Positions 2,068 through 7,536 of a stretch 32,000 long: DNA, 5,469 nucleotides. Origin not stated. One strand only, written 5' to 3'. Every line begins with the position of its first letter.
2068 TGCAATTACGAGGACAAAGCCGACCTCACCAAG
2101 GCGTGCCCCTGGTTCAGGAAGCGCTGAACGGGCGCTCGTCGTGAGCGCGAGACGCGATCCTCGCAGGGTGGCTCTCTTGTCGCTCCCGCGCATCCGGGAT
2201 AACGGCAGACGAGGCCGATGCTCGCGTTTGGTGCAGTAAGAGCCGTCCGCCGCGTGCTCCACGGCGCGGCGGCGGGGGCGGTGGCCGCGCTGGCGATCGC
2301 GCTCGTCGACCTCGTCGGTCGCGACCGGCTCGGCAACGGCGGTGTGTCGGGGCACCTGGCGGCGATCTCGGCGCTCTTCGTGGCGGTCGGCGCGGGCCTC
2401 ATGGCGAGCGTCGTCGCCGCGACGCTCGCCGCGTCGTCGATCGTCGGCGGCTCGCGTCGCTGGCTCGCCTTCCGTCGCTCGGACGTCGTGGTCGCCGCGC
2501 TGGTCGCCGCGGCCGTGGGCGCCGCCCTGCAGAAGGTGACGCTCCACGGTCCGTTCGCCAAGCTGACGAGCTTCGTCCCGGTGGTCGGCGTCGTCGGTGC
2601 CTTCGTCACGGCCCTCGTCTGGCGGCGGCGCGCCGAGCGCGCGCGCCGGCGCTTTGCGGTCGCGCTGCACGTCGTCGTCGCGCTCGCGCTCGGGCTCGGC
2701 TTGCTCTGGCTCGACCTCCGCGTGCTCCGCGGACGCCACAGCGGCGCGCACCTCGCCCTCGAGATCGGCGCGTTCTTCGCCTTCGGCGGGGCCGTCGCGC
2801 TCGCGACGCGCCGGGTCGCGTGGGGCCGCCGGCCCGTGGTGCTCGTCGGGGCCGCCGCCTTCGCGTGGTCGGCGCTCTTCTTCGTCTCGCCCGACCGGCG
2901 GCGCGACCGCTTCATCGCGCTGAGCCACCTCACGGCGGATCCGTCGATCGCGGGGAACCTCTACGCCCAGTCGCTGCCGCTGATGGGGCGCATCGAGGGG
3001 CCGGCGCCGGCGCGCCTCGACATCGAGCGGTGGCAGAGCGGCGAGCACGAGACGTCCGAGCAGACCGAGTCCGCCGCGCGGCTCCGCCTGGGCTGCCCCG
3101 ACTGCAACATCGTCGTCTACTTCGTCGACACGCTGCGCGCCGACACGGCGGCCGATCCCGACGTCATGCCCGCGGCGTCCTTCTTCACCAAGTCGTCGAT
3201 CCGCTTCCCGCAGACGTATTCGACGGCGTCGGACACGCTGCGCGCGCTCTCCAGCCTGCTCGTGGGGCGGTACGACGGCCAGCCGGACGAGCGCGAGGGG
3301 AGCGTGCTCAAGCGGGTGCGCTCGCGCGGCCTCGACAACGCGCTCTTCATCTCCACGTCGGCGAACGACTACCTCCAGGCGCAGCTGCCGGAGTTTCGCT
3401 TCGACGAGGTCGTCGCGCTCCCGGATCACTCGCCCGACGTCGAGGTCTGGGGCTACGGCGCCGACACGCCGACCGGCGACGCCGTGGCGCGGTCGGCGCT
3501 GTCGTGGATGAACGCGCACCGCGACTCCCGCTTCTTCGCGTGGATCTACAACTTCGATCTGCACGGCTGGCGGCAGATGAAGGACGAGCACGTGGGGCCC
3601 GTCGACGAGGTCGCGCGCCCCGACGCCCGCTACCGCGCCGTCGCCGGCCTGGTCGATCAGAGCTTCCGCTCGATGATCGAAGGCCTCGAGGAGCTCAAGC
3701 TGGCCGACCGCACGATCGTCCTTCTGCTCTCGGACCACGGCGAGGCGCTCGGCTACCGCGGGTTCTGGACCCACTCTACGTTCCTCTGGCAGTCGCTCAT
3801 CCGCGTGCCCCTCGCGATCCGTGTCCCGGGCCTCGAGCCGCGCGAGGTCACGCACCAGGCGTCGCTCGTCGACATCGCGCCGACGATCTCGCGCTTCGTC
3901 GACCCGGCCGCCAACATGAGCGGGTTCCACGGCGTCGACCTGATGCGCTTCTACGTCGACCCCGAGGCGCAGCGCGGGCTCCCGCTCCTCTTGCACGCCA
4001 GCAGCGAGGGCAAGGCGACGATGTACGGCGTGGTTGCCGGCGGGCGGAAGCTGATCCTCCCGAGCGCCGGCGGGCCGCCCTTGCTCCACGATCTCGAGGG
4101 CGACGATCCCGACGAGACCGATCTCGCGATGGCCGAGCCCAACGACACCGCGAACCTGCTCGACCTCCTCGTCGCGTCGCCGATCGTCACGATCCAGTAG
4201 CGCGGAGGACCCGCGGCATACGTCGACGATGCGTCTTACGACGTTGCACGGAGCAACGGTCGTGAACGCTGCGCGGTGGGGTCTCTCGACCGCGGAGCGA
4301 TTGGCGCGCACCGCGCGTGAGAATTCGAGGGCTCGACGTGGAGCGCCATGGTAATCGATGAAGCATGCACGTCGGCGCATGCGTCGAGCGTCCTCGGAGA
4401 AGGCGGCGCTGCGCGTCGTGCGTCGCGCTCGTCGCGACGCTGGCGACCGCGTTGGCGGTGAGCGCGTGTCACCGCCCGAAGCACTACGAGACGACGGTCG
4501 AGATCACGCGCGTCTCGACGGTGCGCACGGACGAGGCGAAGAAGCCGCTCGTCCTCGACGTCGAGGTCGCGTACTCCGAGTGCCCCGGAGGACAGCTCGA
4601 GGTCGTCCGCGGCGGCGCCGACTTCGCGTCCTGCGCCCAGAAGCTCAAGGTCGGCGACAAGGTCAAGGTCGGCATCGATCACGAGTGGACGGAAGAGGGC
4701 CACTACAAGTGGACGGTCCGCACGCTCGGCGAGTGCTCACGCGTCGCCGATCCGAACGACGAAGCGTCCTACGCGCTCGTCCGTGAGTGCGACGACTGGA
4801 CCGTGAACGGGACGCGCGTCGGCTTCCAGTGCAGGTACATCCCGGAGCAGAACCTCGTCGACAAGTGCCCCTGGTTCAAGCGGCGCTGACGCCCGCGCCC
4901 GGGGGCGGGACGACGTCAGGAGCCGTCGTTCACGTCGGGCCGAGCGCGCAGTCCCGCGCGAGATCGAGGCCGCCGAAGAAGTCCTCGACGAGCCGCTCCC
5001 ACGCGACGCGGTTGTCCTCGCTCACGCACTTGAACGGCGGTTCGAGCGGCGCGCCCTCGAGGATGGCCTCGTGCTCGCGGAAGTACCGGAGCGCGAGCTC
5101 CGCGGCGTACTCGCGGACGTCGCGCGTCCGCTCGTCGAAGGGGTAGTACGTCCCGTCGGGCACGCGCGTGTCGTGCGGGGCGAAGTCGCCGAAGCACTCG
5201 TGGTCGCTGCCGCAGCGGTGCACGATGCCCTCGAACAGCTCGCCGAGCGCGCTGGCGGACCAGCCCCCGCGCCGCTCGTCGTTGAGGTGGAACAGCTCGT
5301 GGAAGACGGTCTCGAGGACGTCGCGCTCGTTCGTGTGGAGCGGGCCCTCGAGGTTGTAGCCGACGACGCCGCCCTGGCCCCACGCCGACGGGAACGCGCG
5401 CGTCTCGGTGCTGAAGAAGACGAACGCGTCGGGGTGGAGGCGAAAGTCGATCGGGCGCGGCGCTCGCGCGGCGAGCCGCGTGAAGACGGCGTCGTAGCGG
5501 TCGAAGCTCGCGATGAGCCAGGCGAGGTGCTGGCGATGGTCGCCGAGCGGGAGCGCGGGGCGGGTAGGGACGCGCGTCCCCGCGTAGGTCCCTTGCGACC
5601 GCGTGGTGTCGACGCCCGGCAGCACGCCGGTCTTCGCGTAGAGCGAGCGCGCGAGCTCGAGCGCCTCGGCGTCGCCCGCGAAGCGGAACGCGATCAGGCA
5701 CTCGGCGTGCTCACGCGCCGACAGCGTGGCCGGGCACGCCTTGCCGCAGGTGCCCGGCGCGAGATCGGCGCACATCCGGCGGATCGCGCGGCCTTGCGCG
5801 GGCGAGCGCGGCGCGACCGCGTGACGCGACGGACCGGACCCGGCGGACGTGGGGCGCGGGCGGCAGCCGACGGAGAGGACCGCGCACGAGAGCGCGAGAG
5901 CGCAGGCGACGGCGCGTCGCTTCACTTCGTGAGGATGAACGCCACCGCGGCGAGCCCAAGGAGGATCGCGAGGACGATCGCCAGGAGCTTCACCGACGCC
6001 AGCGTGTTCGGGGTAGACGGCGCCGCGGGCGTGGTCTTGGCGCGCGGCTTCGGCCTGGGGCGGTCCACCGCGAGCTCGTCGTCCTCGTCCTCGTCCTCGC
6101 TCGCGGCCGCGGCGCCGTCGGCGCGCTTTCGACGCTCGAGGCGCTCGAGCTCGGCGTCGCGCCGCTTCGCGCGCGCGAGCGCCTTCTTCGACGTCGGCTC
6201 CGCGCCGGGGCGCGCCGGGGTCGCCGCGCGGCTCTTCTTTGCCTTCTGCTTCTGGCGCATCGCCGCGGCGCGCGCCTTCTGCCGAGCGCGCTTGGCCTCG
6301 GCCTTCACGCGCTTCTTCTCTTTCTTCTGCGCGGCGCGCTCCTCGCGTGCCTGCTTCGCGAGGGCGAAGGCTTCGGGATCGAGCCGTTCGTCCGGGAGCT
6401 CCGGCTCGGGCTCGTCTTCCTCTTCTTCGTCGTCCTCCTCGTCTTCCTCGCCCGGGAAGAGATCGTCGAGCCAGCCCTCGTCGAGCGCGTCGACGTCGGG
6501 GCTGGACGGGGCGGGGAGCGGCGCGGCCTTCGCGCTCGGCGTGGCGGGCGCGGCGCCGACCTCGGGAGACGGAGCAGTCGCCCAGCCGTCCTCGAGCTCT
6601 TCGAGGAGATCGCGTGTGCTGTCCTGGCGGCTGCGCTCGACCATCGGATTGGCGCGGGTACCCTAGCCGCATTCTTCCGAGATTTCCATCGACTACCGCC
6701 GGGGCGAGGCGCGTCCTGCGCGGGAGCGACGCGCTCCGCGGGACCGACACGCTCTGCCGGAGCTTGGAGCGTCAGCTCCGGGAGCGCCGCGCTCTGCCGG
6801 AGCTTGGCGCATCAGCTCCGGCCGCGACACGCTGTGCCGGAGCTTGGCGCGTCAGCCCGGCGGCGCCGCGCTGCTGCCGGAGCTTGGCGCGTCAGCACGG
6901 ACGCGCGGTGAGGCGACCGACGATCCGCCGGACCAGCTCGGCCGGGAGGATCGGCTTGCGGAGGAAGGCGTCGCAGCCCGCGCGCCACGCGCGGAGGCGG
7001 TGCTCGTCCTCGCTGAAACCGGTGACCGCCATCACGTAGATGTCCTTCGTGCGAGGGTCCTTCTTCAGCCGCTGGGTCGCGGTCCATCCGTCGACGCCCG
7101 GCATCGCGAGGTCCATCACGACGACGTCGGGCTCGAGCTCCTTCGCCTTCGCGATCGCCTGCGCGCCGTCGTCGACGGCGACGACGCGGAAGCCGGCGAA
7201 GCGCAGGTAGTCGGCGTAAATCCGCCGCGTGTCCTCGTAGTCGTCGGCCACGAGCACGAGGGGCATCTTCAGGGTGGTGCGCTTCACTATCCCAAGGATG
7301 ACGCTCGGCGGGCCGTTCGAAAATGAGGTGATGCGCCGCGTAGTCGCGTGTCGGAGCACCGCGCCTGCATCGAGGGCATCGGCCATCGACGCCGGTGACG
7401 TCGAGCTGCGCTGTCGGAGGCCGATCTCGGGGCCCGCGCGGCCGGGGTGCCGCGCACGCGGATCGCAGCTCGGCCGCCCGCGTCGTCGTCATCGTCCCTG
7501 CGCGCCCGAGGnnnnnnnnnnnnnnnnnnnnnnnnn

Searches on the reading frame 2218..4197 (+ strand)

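Call 31: search_protein_families(library=pfam, proteins=[window:2218-4197:+], max_evalue=0.001)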
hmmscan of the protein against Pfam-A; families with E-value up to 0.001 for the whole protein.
window:2218-4197:+ (660 aa): 1 family
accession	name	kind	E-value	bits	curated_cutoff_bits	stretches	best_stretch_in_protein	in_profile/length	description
PF00884.28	Sulfatase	-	1.3e-16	61.2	25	1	297-559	2-297/301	Sulfatase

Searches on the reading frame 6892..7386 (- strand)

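Call 31: search_protein_families(library=pfam, proteins=[window:6892-7386:-], max_evalue=0.001)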
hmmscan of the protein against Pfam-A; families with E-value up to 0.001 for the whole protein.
window:6892-7386:- (164 aa): 1 family
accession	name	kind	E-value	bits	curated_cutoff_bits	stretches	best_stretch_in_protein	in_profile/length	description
PF00072.30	Response_reg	-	4.8e-25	88.3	30.2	1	44-155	1-110/111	Response regulator receiver domain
